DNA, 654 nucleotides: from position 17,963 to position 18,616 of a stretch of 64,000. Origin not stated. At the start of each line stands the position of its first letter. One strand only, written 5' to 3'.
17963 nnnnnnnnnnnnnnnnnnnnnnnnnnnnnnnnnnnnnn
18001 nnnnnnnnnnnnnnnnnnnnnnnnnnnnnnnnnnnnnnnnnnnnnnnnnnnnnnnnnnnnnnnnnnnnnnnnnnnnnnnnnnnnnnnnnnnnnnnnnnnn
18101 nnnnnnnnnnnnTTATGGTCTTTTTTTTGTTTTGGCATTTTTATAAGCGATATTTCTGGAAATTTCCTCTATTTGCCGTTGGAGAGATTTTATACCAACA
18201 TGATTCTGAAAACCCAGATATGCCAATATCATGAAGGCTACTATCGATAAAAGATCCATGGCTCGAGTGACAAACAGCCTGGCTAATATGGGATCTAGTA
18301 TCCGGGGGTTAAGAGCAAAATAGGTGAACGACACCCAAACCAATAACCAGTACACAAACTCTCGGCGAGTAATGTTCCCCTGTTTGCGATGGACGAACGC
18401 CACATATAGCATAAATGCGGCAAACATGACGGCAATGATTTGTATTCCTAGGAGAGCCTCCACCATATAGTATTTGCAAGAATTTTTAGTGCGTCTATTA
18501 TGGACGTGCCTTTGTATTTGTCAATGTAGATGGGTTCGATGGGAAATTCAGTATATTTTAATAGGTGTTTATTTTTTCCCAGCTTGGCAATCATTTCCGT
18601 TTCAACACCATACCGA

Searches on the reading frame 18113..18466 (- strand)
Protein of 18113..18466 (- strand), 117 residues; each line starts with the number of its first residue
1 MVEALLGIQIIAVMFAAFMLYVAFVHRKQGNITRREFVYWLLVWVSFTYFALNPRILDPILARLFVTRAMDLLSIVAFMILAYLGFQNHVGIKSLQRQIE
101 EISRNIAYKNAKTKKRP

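Call 71: search_protein_families(library=pfam, proteins=[window:18113-18466:-], max_evalue=0.1)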
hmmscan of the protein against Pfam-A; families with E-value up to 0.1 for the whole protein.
window:18113-18466:- (117 aa): 2 families
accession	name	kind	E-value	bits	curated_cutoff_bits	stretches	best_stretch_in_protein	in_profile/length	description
PF10066.14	DUF2304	-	5e-16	59.3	25.5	1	8-111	2-105/106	Uncharacterized conserved protein (DUF2304)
PF22667.2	Lon_lid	-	0.03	14.4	27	1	91-115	29-54/57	Lon protease AAA+ ATPase lid domain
